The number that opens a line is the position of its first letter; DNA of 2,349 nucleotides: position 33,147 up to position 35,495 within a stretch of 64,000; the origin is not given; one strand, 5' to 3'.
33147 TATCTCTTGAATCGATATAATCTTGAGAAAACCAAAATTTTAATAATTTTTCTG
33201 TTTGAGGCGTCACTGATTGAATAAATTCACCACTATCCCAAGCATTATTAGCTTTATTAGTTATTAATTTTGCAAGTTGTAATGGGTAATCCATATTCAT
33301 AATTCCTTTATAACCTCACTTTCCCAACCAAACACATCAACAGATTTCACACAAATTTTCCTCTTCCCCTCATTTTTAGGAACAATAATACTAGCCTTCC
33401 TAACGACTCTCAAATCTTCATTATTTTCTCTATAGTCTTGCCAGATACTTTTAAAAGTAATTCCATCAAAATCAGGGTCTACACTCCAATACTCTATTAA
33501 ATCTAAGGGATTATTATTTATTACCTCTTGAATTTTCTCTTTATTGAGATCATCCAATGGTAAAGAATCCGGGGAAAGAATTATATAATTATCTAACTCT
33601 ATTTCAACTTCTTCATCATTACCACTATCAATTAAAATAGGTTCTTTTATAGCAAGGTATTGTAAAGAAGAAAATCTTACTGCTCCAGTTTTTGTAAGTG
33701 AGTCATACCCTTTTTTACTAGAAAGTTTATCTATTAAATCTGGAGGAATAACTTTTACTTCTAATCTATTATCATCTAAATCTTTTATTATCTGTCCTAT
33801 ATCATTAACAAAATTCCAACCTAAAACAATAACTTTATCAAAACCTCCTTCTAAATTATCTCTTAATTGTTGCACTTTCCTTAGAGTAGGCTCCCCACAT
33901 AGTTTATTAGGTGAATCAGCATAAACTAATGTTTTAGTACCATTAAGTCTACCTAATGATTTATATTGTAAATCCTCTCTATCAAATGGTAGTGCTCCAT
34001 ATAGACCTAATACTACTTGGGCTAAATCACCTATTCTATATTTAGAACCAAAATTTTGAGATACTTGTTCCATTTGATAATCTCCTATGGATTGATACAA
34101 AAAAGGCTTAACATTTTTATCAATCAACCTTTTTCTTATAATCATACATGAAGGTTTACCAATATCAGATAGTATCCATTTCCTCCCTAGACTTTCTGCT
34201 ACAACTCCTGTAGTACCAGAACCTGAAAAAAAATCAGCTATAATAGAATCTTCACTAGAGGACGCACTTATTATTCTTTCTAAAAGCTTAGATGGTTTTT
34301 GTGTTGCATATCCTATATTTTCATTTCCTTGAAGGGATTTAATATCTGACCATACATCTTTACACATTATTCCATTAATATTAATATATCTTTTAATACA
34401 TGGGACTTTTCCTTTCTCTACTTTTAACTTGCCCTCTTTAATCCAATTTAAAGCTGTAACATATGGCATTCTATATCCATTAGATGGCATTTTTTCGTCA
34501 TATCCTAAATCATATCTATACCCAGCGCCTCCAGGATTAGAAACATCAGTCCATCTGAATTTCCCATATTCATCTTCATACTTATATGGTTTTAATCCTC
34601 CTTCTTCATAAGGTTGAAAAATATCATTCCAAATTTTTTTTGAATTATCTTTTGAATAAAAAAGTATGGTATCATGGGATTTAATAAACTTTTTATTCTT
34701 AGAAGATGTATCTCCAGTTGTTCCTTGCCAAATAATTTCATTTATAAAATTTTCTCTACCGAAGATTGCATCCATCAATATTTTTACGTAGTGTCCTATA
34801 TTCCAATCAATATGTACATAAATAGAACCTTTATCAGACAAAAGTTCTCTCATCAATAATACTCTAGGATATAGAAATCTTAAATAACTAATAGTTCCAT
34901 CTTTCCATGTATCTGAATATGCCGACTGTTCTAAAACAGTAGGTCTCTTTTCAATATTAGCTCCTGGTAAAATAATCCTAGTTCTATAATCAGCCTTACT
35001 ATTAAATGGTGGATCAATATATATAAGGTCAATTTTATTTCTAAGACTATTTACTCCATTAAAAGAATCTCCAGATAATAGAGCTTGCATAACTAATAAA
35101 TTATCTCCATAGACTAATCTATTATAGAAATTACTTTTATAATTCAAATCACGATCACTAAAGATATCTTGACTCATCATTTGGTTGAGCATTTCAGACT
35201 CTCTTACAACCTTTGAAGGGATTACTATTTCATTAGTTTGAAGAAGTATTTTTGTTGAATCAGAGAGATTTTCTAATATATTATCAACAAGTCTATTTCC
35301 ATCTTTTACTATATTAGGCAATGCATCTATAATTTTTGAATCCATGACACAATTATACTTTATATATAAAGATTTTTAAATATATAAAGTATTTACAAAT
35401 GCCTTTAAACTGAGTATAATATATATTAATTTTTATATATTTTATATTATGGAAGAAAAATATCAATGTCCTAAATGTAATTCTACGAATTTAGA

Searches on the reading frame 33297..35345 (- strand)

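Call 73: search_protein_families(library=ncbifam, proteins=[window:33297-35345:-], max_evalue=1e-10)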
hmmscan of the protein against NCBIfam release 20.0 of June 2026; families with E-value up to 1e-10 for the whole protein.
window:33297-35345:- (682 aa): 2 families
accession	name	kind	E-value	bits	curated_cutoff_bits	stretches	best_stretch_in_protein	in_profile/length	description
NF050803.1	DnaMtaseCcrMCaul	equivalog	8.8e-21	74.2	830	1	344-407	184-247/350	adenine-specific DNA-methyltransferase CcrM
NF008572.0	PRK11524.1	equivalog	1e-16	60.9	292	1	345-396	194-245/294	adenine-specific DNA-methyltransferase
